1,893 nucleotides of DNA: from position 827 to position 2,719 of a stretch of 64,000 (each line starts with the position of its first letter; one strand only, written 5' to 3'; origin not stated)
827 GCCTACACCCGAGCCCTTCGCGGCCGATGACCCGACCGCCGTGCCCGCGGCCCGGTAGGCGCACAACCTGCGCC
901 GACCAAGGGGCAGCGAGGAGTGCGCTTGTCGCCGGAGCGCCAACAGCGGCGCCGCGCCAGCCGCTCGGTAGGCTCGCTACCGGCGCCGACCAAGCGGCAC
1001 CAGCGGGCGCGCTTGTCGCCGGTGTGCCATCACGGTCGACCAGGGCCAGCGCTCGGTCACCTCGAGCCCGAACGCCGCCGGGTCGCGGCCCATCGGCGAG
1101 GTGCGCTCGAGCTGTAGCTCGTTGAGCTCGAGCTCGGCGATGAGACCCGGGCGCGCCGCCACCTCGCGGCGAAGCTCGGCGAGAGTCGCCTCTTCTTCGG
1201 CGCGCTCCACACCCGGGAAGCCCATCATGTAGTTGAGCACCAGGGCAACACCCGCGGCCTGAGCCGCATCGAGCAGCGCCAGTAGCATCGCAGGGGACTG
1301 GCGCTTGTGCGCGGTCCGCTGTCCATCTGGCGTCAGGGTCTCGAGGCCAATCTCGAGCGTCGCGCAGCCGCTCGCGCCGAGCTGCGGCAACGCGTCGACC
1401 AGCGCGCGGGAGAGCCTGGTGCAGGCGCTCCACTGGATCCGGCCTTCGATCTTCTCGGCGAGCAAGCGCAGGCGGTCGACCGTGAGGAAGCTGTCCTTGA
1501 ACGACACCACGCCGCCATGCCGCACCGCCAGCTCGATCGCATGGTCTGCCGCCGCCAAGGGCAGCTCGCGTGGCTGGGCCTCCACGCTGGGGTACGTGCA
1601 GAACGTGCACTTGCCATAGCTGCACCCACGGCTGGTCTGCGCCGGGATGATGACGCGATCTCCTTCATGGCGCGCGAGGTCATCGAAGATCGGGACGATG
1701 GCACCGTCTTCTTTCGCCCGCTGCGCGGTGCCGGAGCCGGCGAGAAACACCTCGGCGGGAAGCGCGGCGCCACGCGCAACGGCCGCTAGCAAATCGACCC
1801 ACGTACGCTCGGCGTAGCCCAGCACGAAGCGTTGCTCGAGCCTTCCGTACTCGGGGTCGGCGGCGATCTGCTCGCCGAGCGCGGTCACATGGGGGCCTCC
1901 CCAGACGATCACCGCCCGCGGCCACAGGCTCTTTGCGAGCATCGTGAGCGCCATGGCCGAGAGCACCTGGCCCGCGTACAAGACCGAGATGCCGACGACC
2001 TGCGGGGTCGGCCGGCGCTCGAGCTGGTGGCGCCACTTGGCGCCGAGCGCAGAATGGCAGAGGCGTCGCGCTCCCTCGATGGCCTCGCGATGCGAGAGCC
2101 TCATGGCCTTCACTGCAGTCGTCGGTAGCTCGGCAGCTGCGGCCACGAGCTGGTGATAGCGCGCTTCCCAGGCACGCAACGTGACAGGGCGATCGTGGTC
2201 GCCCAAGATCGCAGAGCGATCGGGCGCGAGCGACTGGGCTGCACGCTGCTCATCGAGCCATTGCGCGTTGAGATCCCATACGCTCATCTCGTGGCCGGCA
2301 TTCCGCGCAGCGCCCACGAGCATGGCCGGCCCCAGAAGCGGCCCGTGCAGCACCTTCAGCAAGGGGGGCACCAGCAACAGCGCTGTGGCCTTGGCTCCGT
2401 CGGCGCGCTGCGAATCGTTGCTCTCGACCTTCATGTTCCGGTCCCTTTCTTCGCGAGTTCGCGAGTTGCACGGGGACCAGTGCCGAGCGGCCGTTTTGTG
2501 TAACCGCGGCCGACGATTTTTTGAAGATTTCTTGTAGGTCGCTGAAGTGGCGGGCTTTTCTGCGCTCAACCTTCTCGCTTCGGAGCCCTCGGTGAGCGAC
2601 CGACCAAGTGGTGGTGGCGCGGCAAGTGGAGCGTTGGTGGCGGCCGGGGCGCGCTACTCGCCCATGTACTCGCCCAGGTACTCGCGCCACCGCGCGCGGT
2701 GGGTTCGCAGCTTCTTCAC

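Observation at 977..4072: ECF sigma factor fused behind a polytopic membrane domain, adjacent to a B12-radical SAM gene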

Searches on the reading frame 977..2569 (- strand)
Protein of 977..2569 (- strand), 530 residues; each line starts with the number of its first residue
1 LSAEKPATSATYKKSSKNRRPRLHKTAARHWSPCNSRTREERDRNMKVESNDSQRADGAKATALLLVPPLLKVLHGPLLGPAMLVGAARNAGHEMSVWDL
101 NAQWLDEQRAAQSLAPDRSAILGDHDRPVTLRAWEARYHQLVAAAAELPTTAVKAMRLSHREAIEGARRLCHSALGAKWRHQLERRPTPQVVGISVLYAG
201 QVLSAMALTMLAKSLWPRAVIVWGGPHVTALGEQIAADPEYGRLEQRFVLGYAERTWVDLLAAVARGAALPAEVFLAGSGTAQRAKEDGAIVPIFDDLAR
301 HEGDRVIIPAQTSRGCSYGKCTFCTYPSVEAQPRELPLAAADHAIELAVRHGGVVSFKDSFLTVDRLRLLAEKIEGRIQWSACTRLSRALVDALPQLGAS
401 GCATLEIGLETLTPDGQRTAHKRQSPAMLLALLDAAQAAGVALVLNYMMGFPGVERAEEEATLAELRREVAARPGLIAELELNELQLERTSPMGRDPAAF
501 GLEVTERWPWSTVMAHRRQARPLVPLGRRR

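Call 3: search_protein_families(library=pfam, proteins=[window:977-2569:-], max_evalue=1)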
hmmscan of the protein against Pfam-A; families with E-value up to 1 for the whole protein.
window:977-2569:- (530 aa): 2 families
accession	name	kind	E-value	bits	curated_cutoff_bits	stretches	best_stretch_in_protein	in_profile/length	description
PF04055.27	Radical_SAM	-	2.6e-11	44.4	29.5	1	312-463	3-163/166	Radical SAM superfamily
PF02310.24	B12-binding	-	1.8e-09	37.9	32.1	1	188-237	51-100/121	B12 binding domain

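Call 4: search_protein_families(library=ncbifam, proteins=[window:977-2569:-], max_evalue=1)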
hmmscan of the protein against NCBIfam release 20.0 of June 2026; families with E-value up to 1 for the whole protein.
window:977-2569:- (530 aa): 11 families
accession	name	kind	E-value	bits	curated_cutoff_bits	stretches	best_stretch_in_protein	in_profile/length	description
TIGR03975.1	rSAM_ocin_1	subfamily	8.4e-16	57.6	281.85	1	65-515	3-473/606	RiPP maturation radical SAM C-methyltransferase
NF050148.1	rSAM_ApyD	equivalog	1.3e-13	50.3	750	1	187-474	73-370/645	RiPP biosynthesis radical SAM protein ApyD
TIGR04072.2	rSAM_ladder_B12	equivalog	3.4e-13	49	360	1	218-466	98-346/443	lipid biosynthesis B12-binding/radical SAM protein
TIGR04479.1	bcpD_PhpK_rSAM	subfamily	3.8e-10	38.8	600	1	306-457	240-397/504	PhpK family radical SAM P-methyltransferase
TIGR04295.1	B12_rSAM_oligo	hypoth_equivalog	2.3e-08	33.1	400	1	311-423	204-315/422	TIGR04295 family B12-binding domain-containing radical SAM protein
NF033070.1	rSAM_AprD4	equivalog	8.4e-08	31.5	500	1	307-462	196-359/456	AprD4 family radical SAM diol-dehydratase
TIGR04013.1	B12_SAM_MJ_1487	hypoth_equivalog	1.9e-06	27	251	1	190-329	45-172/382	TIGR04013 family B12-binding domain/radical SAM domain-containing protein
TIGR04367.1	HpnR_B12_rSAM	equivalog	3.5e-06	25.8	650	1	186-447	58-331/490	hopanoid C-3 methylase HpnR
NF033712.0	B12_rSAM_KedN5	subfamily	0.00019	19.8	700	1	134-266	9-136/624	KedN5 family methylcobalamin-dependent radical SAM C-methyltransferase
TIGR04385.1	B12_rSAM_cofa1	equivalog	0.00079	18.7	450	1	310-455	198-350/438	B12 lower ligand biosynthesis radical SAM protein BzaD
NF038361.1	rSAM_Sden_1168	equivalog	0.0095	14.5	575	1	303-453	279-435/560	Sden_1168 family B12-binding radical SAM P-methyltransferase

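Call 17: search_protein_families(library=padloc, proteins=[window:977-2434:-], max_evalue=0.01)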
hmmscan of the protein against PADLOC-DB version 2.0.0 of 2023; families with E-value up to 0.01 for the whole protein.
window:977-2434:- (485 aa): 0 families

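Call 51: find_homologous_proteins(query=window:977-2434:-, max_evalue=1e-10)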
Query window:977-2434:- (485 aa): 118 proteins with E <= 1e-10 among 8000 candidates.
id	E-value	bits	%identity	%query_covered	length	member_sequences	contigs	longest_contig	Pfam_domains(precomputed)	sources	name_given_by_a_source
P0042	0.0e+0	1068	100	100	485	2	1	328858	PF04055.28,PF02310.25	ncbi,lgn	-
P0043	2.7e-271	918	87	100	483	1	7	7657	PF04055.28,PF02310.25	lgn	-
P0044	2.7e-226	770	74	97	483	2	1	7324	PF04055.28,PF02310.25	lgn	-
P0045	6.4e-168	578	61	94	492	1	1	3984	PF04055.28,PF02310.25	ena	-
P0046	4.6e-163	562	59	100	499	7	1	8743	PF04055.28,PF02310.25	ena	-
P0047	3.4e-146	506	54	90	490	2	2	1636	PF04055.28,PF02310.25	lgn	-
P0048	5.0e-139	482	52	94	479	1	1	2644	PF04055.28,PF02310.25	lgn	-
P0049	8.4e-137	475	52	96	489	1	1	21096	PF04055.28,PF02310.25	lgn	-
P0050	6.1e-131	456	50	94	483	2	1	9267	PF04055.28,PF02310.25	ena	-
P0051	1.0e-129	452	51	97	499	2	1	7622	PF04055.28,PF02310.25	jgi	jgi:hypothetical protein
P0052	3.0e-129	450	50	93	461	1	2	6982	PF04055.28,PF02310.25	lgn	-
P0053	6.2e-128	446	49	94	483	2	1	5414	PF04055.28,PF02310.25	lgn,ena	-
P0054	6.3e-128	446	51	94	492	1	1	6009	PF04055.28,PF02310.25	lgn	-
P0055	9.2e-128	445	50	94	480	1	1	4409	PF04055.28,PF02310.25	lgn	-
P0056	1.6e-127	444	49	94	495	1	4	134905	PF04055.28,PF02310.25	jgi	jgi:hypothetical protein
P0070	5.0e-123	430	49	94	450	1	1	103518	PF04055.28,PF02310.25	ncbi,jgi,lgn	ncbi:MAG TPA: cobalamin-dependent protein [Kofleriaceae bacterium]|jgi:hypothetical protein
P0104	4.9e-116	407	46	95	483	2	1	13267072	PF04055.28,PF02310.25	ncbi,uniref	ncbi:B12-binding domain-containing radical SAM protein [Sorangium sp. So ce117]|uniref:B12-binding d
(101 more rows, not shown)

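Call 52: find_encoding_contigs(protein=P0042, flank=500, max_places=2)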
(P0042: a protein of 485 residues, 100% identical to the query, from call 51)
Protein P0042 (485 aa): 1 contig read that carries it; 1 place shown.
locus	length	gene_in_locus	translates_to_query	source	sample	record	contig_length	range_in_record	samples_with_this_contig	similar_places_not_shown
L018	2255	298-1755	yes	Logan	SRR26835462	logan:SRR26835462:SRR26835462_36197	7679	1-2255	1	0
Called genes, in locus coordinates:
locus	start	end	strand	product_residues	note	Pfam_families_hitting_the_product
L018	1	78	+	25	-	?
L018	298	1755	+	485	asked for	PF02310:B12-binding (weak), PF04055:Radical_SAM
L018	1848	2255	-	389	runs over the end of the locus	-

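Call 53: find_encoding_contigs(protein=P0046, flank=6000, max_places=2)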
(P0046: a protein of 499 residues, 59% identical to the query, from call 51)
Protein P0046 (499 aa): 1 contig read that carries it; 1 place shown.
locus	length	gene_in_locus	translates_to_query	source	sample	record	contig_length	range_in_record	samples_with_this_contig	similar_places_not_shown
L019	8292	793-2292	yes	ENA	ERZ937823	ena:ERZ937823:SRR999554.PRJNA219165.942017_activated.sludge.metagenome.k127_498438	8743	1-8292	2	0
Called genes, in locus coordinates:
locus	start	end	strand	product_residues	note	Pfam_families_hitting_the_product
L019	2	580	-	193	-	?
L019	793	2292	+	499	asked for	PF02310:B12-binding, PF04055:Radical_SAM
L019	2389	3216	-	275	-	-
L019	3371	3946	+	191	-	-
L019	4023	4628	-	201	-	-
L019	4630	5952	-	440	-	PF02463:SMC_N (faint), PF11398:DUF2813 (weak), PF13175:AAA_15, PF13476:AAA_23, PF13304:AAA_21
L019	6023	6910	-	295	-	PF02629:CoA_binding, PF00549:Ligase_CoA, PF13607:Succ_CoA_lig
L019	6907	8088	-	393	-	PF08442:ATP-grasp_2, PF13549:ATP-grasp_5 (weak), PF24948:Citrate_synth_N, PF00549:Ligase_CoA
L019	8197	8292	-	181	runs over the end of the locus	?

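Call 54: find_encoding_contigs(protein=P0049, flank=6000, max_places=2)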
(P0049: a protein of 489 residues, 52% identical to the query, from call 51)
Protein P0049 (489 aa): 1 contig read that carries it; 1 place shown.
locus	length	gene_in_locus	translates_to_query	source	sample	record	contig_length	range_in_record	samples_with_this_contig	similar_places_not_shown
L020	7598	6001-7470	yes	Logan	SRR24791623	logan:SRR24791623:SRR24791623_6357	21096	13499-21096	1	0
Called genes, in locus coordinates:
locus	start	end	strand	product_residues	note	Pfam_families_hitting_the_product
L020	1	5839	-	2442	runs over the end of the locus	PF12770:CHAT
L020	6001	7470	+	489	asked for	PF02310:B12-binding (weak), PF04055:Radical_SAM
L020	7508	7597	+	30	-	?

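Call 58: search_protein_families(library=pfam, proteins=[L019:2-580:-, L019:2389-3216:-, L019:3371-3946:+, L019:4023-4628:-], max_evalue=0.01)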
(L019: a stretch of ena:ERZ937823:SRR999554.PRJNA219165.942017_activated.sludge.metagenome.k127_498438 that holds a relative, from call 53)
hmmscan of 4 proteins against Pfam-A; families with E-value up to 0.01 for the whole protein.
L019:2-580:- (193 aa): 1 family
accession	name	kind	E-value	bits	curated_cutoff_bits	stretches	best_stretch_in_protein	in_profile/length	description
PF13699.11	eCIS_core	-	6.5e-14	52.3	22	1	114-179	7-78/79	eCIS core domain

L019:2389-3216:- (275 aa): 0 families

L019:3371-3946:+ (191 aa): 0 families

L019:4023-4628:- (201 aa): 0 families

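Call 59: find_encoding_contigs(protein=P0104, flank=8000, max_places=2)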
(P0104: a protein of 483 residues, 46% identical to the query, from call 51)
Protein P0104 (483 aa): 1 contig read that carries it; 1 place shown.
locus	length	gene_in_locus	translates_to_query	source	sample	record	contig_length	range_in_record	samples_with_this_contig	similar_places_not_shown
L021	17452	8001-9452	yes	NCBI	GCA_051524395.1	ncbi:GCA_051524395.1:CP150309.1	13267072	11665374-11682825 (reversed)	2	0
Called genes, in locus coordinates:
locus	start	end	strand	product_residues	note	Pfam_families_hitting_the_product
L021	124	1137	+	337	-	PF28530:DUF8426 (faint), PF04471:Mrr_cat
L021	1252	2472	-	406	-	-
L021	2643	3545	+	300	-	-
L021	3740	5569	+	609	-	PF00069:Pkinase, PF07714:PK_Tyr_Ser-Thr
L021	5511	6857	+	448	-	PF00498:FHA, PF16697:Yop-YscD_cpl (weak), PF00158:Sigma54_activat, PF14532:Sigma54_activ_2 (faint), PF00004:AAA (weak), PF07728:AAA_5, PF25601:AAA_lid_14 (weak), PF02954:HTH_8 (weak)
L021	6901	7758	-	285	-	-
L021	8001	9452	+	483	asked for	PF02310:B12-binding, PF04055:Radical_SAM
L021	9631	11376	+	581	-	PF13091:PLDc_2 (weak)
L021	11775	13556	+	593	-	PF00271:Helicase_C (weak)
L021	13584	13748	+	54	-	-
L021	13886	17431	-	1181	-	PF13304:AAA_21 (faint), PF13514:AAA_27, PF02463:SMC_N (weak)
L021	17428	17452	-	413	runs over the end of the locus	PF00149:Metallophos, PF12850:Metallophos_2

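Call 60: find_encoding_contigs(protein=P0070, flank=8000, max_places=2)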
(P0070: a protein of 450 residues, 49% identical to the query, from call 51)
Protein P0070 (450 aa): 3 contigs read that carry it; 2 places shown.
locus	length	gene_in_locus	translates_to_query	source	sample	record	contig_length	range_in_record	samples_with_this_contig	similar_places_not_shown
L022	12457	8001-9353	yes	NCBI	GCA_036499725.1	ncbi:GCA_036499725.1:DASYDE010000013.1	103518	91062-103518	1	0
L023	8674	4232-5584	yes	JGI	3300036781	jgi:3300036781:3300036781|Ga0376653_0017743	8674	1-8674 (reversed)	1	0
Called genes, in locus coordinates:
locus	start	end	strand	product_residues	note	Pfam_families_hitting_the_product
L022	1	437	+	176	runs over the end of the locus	-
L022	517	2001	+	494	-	PF00665:rve, PF13683:rve_3 (weak)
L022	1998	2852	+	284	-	PF13245:AAA_19 (faint), PF13401:AAA_22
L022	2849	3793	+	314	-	PF13481:AAA_25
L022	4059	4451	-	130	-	-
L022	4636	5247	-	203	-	-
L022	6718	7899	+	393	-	-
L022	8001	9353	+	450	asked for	PF02310:B12-binding, PF04055:Radical_SAM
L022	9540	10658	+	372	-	-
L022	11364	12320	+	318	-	PF04355:BamE (faint)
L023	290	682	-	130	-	-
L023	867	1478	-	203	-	-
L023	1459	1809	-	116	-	-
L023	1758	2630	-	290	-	-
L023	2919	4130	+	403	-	-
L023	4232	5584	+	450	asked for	PF02310:B12-binding, PF04055:Radical_SAM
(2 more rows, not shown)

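Call 105: search_protein_families(library=phrogs, proteins=[window:977-2434:-], max_evalue=0.001)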
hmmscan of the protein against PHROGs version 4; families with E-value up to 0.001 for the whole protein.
window:977-2434:- (485 aa): 0 families

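Call 108: search_protein_families(library=padloc, proteins=[L021:124-1137:+, L021:9631-11376:+, L021:11775-13556:+, L021:13886-17431:-, L021:6901-7758:-, L019:4630-5952:-, L019:4023-4628:-, L021:8001-9452:+, L022:9540-10658:+, L022:6718-7899:+], max_evalue=0.00001)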
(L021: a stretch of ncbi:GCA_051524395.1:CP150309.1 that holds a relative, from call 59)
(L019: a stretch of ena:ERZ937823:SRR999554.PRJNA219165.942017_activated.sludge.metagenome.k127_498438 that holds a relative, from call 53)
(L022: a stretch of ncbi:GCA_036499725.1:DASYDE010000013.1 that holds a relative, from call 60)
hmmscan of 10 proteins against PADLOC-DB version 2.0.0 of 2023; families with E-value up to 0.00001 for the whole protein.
L021:124-1137:+ (337 aa): 0 families

L021:9631-11376:+ (581 aa): 0 families

L021:11775-13556:+ (593 aa): 5 families
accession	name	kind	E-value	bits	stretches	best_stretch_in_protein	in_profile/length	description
PDLC02500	BrxHI|BrxHII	-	2.3e-09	34.4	1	148-266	460-578/933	BrxHI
PDLC02629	DrmD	-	3.8e-09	33.5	1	215-275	39-99/508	DrmD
PDLC02624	DrmD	-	1.3e-08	31.8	1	211-275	416-479/652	DrmD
PDLC02621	DrmD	-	1.2e-07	28.3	1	190-276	550-638/1040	DrmD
PDLC02843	DpdE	-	3.6e-07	26.5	1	125-262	527-664/1091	DpdE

L021:13886-17431:- (1181 aa): 3 families
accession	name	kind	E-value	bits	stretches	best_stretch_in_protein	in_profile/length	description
PDLC03859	LmuB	-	2.3e-08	31.7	0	642-1147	269-586/611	-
PDLC04135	mad3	-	2e-07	28.9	1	857-1153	75-331/374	mads_3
PDLC00281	PtuA1|PtuA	-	2.5e-06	24.9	0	1-81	4-92/448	AAA ATPase domain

L021:6901-7758:- (285 aa): 1 family
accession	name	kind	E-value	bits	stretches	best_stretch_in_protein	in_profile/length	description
PDLC05052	PDC-S61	-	5.3e-06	24.2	0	185-278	159-248/253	-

L019:4630-5952:- (440 aa): 76 families (the best 25 are shown)
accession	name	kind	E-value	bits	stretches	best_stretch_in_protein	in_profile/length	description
PDLC04177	HEC-01A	-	1.5e-37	127.6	2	235-414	208-380/393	-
PDLC04175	HEC-01A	-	2e-31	107.3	2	228-411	168-348/363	-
PDLC04178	HEC-01A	-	1.6e-27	94.5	2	13-134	8-125/399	-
PDLC02980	AriA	-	1.3e-24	85.7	2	220-374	138-304/304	-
PDLC04182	HEC-01A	-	6.6e-24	82.6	1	14-415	4-393/406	-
PDLC04135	mad3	-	3.9e-22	77.3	1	13-409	1-362/374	mads_3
PDLC04391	PDC-M07A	-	3.3e-19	67.2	2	239-390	209-367/412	-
PDLC04176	HEC-01A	-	7.7e-19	66.3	2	16-115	5-102/371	-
PDLC02335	AbiLi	-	2e-18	64.5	1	31-378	74-243/326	AbiLi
PDLC04393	PDC-M07A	-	2.3e-18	64.4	2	240-392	219-374/435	-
PDLC02979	AriA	-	2.4e-18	65.1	2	15-58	4-48/373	-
PDLC04184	HEC-01A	-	2.4e-18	64.4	2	14-61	2-49/464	-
PDLC02981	AriAB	-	8.1e-18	62.4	2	292-375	291-379/694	-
PDLC03878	NsnB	-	8.3e-18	63.2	2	16-61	4-49/345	-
PDLC04389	PDC-M07A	-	8.9e-18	62.5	1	14-133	6-124/443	-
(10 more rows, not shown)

L019:4023-4628:- (201 aa): 0 families

L021:8001-9452:+ (483 aa): 0 families

L022:9540-10658:+ (372 aa): 0 families

L022:6718-7899:+ (393 aa): 0 families
